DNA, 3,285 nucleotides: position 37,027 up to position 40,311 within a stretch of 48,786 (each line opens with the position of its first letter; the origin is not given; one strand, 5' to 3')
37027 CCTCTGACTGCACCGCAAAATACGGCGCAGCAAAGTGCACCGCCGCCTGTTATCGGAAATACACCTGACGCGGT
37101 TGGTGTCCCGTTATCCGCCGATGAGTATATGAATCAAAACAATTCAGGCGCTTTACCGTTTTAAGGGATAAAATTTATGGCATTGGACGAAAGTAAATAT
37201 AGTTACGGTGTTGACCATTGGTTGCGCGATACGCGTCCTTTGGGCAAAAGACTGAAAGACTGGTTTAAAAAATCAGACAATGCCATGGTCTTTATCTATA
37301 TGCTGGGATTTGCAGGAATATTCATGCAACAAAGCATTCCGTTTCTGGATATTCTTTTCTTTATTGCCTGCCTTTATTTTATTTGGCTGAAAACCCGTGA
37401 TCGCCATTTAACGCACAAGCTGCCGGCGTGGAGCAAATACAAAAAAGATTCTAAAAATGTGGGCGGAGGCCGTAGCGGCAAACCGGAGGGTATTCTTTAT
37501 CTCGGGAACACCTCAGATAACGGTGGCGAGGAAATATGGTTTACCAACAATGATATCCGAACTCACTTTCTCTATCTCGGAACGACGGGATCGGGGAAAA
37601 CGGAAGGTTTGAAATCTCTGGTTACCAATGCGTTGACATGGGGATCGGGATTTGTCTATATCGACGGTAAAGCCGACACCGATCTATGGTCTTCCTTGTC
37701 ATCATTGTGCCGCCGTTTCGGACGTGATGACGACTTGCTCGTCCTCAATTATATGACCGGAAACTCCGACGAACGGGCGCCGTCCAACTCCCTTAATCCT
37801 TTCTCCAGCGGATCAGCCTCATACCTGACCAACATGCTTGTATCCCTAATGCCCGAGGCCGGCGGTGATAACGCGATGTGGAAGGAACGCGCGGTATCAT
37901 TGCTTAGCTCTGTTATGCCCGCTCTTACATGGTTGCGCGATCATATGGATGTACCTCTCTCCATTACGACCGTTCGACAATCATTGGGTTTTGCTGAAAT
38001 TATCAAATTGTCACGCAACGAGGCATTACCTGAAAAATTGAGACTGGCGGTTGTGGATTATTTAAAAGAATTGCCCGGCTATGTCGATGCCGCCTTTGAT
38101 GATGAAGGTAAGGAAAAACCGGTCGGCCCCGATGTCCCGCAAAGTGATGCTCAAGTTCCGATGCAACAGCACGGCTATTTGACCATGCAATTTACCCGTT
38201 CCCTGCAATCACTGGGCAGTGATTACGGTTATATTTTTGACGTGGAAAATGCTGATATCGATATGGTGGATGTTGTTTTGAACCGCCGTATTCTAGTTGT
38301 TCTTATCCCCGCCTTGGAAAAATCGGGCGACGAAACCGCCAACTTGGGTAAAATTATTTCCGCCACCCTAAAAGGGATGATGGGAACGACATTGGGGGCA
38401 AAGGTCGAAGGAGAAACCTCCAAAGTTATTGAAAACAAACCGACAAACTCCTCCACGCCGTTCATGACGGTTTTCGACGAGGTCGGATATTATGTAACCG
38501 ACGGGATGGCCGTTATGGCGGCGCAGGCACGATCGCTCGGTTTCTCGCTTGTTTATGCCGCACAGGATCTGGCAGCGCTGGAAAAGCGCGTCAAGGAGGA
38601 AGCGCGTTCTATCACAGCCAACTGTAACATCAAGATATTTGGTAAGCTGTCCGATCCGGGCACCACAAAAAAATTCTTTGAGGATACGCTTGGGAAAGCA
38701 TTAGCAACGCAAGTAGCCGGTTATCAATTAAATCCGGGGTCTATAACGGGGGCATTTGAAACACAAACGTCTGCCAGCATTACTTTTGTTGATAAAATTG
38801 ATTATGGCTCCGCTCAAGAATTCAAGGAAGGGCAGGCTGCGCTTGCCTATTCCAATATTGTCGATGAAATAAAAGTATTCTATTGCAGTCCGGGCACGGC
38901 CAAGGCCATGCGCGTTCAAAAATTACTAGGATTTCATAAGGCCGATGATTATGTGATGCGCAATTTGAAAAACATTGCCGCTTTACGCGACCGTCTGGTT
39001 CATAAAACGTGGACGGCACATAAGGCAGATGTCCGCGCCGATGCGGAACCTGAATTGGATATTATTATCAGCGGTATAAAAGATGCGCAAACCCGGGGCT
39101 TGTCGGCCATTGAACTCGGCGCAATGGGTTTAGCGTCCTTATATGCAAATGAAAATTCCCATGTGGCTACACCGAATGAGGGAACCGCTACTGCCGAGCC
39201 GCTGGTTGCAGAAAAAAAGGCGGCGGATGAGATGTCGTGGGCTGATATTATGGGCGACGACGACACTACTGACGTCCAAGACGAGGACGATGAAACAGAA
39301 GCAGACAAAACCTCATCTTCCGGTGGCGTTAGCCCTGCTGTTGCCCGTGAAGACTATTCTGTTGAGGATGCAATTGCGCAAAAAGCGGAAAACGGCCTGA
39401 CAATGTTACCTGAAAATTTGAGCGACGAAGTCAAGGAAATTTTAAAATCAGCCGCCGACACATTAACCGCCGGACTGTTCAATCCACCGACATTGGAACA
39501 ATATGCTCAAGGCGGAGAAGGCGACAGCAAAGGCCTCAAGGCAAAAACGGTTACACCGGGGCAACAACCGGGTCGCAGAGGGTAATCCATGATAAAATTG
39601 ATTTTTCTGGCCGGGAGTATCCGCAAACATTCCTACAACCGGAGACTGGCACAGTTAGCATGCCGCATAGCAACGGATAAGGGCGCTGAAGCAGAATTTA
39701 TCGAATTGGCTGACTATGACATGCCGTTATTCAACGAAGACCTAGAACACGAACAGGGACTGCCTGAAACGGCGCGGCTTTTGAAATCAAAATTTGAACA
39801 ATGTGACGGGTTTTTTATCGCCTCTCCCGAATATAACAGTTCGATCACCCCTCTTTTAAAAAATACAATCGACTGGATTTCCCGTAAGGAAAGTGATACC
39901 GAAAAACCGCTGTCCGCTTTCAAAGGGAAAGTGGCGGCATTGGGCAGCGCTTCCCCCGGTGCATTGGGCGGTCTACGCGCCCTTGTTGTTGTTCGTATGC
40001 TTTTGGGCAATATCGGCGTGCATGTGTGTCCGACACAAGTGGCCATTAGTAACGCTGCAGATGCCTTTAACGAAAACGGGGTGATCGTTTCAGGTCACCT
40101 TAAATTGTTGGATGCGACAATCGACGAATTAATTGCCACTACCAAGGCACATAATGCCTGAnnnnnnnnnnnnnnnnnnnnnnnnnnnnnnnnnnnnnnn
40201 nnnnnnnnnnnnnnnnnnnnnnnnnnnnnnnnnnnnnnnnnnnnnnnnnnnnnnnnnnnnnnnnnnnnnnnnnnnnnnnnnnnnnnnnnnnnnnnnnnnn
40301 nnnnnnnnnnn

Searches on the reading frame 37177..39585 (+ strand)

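Call 72: search_protein_families(library=pfam, proteins=[window:37177-39585:+], max_evalue=0.001)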
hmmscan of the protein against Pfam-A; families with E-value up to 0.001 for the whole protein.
window:37177-39585:+ (802 aa): 3 families
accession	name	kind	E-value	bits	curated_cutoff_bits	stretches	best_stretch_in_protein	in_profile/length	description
PF12696.13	TraG-D_C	-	9.9e-10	38.9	22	1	429-508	2-82/126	TraM recognition site of TraD and TraG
PF10412.15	TrwB_AAD_bind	-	9.8e-09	35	20.5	0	123-251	10-125/387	Type IV secretion-system coupling protein DNA-binding domain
PF02534.20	T4SS-DNA_transf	-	0.00038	19.9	20.1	0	91-246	16-158/468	Type IV secretory system Conjugative DNA transfer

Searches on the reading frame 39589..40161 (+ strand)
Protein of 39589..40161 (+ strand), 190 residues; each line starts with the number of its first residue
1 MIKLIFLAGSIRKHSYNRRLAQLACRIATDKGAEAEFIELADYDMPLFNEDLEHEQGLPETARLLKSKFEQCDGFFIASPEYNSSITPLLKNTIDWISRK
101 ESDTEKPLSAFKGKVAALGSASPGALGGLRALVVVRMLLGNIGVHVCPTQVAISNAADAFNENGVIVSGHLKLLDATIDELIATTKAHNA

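Call 72: search_protein_families(library=pfam, proteins=[window:39589-40161:+], max_evalue=0.001)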
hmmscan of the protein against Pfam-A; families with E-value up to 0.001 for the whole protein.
window:39589-40161:+ (190 aa): 2 families
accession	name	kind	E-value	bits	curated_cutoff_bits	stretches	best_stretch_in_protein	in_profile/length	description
PF03358.20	FMN_red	-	3.1e-41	140.9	24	1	3-157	2-151/152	NADPH-dependent FMN reductase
PF02525.22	Flavodoxin_2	-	8.4e-09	35.9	27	1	3-114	2-126/198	Flavodoxin-like fold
